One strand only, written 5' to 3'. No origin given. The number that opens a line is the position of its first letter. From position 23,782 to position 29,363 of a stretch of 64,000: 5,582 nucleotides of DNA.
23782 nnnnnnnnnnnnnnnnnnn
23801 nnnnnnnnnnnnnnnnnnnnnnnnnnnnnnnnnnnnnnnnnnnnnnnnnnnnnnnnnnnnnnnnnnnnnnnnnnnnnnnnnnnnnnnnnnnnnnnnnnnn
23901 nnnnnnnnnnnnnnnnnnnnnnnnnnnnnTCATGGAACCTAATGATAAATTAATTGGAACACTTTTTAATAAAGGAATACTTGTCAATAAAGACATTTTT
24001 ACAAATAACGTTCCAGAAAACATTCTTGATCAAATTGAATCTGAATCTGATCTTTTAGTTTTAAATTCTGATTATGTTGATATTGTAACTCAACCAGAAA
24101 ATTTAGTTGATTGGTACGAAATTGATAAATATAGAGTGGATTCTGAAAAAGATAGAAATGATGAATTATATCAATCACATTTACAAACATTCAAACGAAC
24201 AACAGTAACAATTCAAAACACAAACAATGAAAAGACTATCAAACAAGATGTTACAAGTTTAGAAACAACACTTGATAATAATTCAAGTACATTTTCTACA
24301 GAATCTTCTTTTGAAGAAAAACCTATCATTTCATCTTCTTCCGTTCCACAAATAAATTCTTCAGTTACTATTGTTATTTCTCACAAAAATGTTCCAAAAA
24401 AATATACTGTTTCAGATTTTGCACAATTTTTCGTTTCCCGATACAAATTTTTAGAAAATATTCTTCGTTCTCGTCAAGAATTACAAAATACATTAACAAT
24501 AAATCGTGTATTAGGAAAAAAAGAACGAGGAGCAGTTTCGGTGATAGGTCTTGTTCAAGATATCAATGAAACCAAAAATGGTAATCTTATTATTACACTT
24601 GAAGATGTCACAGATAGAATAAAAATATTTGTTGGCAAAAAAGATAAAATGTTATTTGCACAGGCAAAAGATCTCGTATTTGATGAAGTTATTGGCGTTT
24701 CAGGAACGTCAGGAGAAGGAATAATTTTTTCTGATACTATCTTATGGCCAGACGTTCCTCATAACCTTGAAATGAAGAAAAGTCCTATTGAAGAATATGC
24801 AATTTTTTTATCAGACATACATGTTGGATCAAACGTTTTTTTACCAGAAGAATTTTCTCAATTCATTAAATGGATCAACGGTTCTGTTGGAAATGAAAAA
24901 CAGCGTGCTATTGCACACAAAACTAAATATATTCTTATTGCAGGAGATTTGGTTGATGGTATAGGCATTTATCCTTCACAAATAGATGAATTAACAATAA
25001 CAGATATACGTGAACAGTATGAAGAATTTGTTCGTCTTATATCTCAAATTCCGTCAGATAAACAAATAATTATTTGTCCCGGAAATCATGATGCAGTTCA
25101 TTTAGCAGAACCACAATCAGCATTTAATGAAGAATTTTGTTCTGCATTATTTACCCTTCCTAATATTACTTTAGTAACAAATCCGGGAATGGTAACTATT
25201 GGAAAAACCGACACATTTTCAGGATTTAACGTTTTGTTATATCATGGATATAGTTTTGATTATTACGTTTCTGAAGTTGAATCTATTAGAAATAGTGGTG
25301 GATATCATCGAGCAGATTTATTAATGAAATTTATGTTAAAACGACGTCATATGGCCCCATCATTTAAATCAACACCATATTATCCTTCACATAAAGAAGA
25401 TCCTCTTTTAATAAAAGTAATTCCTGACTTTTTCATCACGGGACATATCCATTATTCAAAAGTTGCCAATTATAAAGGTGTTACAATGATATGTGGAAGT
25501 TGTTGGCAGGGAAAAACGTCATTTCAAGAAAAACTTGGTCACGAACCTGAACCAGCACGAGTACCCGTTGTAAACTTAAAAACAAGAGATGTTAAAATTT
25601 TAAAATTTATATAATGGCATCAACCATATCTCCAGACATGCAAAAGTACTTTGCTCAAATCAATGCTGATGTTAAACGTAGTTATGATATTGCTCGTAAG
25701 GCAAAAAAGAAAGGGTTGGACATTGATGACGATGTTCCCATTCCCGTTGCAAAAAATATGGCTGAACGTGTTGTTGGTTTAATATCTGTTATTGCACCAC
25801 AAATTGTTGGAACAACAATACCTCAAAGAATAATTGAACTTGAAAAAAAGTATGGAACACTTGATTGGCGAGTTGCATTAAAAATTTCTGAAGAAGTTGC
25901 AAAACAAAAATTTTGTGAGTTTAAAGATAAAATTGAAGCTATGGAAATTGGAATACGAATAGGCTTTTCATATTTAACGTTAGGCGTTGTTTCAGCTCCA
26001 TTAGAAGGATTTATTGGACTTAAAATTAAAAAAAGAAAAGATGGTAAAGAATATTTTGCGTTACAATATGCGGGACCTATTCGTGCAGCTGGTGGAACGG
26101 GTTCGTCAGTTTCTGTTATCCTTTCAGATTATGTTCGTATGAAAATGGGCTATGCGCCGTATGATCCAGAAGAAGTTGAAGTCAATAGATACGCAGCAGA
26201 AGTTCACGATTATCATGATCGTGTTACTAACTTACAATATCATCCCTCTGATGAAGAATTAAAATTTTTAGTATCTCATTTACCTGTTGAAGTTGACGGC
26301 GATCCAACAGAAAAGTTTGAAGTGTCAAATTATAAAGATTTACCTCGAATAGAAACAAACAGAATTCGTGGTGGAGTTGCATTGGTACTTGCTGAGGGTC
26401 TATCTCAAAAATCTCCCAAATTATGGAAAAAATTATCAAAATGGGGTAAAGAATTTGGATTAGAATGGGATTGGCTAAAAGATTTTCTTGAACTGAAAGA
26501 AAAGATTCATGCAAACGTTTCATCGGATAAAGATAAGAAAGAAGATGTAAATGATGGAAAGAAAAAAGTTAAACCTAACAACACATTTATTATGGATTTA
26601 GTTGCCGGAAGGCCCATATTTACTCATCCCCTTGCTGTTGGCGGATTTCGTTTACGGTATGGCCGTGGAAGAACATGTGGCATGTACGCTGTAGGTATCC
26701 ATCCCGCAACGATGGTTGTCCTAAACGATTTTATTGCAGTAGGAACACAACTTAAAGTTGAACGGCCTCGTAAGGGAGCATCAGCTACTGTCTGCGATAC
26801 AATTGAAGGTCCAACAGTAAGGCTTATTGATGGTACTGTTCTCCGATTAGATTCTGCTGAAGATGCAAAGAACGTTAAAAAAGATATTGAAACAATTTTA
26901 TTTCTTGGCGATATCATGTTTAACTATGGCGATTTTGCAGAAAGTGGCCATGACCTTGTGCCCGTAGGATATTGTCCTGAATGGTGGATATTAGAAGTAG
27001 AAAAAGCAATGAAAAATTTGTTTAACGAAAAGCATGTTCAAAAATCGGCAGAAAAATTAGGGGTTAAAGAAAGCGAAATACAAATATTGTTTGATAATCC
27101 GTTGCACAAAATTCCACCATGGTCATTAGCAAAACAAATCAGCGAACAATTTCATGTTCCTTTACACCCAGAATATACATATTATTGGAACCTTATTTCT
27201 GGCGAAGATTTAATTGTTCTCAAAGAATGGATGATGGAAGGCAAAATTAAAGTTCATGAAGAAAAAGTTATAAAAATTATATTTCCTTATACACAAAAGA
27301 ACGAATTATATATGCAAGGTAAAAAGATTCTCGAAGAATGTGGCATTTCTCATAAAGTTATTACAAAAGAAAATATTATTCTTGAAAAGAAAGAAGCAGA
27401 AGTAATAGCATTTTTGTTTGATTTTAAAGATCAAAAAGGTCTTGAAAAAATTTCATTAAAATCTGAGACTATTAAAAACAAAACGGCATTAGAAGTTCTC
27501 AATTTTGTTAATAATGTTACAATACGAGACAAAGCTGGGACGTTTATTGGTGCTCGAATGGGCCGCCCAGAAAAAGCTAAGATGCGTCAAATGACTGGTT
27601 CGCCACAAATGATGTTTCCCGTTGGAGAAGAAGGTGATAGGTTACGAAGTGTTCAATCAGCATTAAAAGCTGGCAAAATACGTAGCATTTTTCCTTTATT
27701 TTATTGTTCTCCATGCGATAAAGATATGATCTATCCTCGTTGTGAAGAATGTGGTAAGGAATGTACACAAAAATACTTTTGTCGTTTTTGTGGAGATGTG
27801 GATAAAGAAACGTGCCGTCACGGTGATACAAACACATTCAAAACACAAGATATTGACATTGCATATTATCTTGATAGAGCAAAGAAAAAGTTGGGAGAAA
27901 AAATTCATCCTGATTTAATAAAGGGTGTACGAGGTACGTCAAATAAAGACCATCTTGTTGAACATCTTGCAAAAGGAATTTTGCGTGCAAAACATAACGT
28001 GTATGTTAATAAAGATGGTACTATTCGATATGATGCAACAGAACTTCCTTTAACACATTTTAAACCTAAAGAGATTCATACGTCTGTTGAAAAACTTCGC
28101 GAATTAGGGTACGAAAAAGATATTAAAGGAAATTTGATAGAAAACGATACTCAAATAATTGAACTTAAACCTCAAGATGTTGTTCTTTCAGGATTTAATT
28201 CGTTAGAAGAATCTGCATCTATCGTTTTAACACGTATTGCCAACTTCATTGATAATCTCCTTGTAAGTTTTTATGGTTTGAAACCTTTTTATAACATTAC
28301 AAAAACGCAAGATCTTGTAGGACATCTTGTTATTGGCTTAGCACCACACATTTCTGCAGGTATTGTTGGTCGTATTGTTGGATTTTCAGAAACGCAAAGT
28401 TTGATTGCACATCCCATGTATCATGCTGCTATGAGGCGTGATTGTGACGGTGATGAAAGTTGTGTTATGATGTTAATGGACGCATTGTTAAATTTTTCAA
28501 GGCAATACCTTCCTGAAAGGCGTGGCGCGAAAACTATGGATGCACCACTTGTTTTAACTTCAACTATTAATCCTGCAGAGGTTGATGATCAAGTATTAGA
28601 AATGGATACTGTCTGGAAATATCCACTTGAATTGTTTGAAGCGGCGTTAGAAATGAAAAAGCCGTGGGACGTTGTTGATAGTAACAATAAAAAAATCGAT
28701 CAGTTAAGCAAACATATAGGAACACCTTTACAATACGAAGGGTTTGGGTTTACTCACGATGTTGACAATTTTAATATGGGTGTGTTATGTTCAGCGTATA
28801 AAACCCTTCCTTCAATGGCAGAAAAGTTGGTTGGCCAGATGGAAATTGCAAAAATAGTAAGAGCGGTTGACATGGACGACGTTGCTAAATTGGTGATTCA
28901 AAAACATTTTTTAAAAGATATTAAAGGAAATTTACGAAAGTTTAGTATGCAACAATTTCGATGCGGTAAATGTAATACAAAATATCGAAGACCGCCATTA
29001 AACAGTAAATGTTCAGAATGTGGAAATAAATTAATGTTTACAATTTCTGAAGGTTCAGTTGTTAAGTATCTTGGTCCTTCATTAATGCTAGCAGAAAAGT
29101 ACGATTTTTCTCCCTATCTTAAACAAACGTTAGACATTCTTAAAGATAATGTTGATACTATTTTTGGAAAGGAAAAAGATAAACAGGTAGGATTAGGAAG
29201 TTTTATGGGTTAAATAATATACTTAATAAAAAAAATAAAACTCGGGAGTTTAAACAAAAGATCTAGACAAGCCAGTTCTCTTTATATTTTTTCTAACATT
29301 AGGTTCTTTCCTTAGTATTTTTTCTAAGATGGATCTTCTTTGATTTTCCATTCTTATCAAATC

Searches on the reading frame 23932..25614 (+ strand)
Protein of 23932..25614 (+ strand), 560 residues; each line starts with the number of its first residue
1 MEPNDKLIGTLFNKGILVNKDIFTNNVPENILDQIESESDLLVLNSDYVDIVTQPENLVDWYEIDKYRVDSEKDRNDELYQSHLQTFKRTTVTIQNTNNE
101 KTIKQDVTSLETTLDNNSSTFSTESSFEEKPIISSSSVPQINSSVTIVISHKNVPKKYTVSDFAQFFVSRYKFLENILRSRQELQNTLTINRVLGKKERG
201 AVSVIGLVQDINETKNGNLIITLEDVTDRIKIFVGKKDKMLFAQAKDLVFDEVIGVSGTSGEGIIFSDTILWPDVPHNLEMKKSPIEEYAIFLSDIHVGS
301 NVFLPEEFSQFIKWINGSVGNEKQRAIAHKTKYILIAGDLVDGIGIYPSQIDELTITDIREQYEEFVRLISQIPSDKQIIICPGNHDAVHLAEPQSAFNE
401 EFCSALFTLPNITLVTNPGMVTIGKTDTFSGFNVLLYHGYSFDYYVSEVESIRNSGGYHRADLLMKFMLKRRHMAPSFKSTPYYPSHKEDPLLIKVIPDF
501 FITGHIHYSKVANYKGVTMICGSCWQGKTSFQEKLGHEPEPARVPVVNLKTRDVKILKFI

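Call 3: search_protein_families(library=pfam, proteins=[window:23932-25614:+])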
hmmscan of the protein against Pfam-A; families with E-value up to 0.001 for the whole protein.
window:23932-25614:+ (560 aa): 3 families
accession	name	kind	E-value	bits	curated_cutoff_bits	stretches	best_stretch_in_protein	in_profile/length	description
PF04042.21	DNA_pol_E_B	-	5.1e-13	49.4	29.1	1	291-505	2-203/210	DNA polymerase alpha/epsilon subunit B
PF00149.33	Metallophos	-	2.3e-10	41.7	21.5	1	291-508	4-190/191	Calcineurin-like phosphoesterase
PF01336.31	tRNA_anti-codon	-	4.3e-05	23.8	27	1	202-259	1-56/75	OB-fold nucleic acid binding domain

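Call 47: search_protein_families(library=ncbifam, proteins=[window:23932-25614:+], max_evalue=0.01)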
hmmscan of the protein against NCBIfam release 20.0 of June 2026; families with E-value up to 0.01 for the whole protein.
window:23932-25614:+ (560 aa): 7 families
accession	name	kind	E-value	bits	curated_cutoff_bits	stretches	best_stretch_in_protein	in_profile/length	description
NF003118.0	PRK04036.1-3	equivalog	3.4e-134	448.4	445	1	78-559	34-479/481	DNA-directed DNA polymerase II small subunit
NF003120.0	PRK04036.1-5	equivalog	6.3e-127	424.3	671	1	27-559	33-546/547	DNA-directed DNA polymerase II small subunit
NF003119.0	PRK04036.1-4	equivalog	5.8e-100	335.5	823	1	51-556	85-578/590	DNA-directed DNA polymerase II small subunit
NF003117.0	PRK04036.1-2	equivalog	2.3e-95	320.4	993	1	159-558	253-643/650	DNA-directed DNA polymerase II small subunit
NF003116.0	PRK04036.1-1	equivalog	7.9e-94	315.2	425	1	29-559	39-529/530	DNA-directed DNA polymerase II small subunit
NF053862.1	DS9_1_antiphage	equivalog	0.00011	21.2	420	1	288-396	194-297/486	anti-phage phosphoesterase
TIGR00619.1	sbcd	subfamily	0.00032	20.6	77.65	1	292-393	5-92/252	exonuclease subunit SbcD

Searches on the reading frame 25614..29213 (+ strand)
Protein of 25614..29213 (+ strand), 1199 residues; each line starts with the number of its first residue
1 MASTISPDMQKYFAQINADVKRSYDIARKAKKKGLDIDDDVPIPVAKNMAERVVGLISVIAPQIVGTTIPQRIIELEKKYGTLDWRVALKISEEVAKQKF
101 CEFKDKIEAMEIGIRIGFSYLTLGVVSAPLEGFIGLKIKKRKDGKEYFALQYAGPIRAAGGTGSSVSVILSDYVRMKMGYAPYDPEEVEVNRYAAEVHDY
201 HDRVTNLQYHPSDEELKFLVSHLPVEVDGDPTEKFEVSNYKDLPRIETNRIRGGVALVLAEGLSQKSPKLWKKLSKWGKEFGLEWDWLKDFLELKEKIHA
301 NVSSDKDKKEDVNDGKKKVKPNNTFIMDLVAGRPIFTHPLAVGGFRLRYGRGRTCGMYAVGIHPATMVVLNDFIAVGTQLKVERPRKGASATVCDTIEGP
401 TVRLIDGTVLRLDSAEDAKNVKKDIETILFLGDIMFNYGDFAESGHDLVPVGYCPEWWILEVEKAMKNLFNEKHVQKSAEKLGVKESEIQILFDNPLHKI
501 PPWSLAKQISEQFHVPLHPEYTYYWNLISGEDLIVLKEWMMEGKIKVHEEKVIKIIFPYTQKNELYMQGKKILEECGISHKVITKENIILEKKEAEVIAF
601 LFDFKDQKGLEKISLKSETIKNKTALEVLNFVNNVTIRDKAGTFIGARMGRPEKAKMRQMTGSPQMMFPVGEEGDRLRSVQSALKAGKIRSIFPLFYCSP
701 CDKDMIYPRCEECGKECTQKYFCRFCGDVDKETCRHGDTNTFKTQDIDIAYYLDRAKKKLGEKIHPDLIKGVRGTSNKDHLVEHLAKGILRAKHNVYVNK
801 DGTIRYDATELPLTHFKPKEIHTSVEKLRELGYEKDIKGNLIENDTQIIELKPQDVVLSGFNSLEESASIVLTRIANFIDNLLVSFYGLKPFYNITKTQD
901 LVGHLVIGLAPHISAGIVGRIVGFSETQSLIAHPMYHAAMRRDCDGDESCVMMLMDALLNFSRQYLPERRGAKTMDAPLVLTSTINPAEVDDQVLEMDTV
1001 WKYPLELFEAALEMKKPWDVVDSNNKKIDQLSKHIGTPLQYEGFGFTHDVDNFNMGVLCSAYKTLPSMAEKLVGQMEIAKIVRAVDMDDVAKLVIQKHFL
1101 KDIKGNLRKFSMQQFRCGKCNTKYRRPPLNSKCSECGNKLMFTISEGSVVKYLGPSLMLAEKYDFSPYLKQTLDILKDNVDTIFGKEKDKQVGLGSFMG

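Call 3: search_protein_families(library=pfam, proteins=[window:25614-29213:+])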
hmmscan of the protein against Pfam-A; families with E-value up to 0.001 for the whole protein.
window:25614-29213:+ (1199 aa): 3 families
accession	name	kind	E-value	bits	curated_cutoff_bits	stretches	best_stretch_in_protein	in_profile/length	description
PF24846.1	PolC_DP2_cat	-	7.6e-122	406.4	24.3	1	767-1071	6-299/299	DNA polymerase II large subunit DP2, catalytic domain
PF24844.1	PolC_DP2_central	-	9.3e-112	374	24.3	1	314-727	3-367/372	DNA polymerase II large subunit DP2, central domain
PF03833.19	PolC_DP2_N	-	2.8e-86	289.5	24.3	1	11-292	1-269/271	DNA polymerase II large subunit DP2, N-terminal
